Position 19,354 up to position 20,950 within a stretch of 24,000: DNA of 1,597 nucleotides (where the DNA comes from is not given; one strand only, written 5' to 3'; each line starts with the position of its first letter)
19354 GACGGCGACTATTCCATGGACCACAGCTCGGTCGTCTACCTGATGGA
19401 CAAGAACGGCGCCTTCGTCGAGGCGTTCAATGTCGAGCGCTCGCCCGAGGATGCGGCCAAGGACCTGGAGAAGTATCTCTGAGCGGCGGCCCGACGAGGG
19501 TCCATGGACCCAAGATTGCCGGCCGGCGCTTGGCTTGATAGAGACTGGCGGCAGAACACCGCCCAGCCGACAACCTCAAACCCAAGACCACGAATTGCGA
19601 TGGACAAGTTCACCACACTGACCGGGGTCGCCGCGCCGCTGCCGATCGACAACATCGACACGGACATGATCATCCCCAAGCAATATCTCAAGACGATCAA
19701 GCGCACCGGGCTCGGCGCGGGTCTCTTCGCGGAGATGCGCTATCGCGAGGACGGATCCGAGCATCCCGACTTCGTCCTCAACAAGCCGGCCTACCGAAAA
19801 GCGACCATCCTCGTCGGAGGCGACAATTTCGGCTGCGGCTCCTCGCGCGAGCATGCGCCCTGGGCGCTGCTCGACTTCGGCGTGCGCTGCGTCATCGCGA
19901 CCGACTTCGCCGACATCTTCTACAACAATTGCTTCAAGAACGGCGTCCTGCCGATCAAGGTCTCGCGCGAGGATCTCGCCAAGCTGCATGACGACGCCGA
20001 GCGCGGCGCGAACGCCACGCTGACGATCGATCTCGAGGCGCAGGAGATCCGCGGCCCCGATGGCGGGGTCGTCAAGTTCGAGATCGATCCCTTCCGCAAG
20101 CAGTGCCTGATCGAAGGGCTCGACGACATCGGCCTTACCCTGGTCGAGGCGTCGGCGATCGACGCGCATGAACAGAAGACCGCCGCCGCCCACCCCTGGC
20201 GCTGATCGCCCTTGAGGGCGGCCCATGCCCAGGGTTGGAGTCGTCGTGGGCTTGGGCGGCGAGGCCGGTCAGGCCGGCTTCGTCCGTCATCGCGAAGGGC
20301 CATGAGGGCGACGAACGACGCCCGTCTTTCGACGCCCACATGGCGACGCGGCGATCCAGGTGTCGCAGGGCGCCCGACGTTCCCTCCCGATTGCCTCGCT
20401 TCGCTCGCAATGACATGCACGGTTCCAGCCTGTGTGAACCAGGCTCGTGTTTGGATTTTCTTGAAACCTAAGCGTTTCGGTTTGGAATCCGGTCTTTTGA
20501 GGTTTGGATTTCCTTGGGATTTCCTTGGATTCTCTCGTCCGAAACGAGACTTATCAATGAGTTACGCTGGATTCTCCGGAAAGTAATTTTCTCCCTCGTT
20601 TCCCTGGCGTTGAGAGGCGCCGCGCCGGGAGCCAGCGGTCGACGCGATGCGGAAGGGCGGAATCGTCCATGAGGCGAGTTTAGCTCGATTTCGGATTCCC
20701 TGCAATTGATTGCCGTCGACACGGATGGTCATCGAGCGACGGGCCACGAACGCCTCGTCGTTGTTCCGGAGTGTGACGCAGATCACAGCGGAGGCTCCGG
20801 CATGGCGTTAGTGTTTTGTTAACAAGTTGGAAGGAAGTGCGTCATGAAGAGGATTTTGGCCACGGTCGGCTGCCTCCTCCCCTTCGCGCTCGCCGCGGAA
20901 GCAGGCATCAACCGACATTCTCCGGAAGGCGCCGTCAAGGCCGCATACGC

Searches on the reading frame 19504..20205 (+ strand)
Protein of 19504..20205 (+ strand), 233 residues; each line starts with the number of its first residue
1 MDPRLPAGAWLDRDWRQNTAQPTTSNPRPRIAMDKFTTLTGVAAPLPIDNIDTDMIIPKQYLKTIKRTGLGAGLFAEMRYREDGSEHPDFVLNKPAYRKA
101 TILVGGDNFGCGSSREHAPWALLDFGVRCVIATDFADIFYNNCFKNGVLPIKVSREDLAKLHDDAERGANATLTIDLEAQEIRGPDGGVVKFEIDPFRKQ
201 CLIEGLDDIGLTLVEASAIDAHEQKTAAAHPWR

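Call 66: search_protein_families(library=pfam, proteins=[window:19504-20205:+])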
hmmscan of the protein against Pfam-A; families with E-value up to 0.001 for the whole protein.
window:19504-20205:+ (233 aa): 1 family
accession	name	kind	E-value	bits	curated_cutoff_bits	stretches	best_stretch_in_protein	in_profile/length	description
PF00694.25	Aconitase_C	-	3.9e-39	134.4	22.8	1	33-155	1-130/131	Aconitase C-terminal domain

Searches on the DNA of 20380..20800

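Call 31: search_rna_families(source=window, start=20380, end=20800, threshold=evalue, max_evalue=10, show_alignments=2)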
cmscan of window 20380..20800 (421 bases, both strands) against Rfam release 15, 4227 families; matches with E-value up to 10: 2.
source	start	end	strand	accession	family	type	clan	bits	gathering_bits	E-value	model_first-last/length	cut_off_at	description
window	20474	20502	+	RF01334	CRISPR-DR21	Gene; CRISPR;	-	17.7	48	2.4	1-37/37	no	CRISPR RNA direct repeat element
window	20493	20523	-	RF01933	bxd_5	Gene; lncRNA;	-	9.9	50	9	27-57/57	no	Bithoraxoid conserved region 5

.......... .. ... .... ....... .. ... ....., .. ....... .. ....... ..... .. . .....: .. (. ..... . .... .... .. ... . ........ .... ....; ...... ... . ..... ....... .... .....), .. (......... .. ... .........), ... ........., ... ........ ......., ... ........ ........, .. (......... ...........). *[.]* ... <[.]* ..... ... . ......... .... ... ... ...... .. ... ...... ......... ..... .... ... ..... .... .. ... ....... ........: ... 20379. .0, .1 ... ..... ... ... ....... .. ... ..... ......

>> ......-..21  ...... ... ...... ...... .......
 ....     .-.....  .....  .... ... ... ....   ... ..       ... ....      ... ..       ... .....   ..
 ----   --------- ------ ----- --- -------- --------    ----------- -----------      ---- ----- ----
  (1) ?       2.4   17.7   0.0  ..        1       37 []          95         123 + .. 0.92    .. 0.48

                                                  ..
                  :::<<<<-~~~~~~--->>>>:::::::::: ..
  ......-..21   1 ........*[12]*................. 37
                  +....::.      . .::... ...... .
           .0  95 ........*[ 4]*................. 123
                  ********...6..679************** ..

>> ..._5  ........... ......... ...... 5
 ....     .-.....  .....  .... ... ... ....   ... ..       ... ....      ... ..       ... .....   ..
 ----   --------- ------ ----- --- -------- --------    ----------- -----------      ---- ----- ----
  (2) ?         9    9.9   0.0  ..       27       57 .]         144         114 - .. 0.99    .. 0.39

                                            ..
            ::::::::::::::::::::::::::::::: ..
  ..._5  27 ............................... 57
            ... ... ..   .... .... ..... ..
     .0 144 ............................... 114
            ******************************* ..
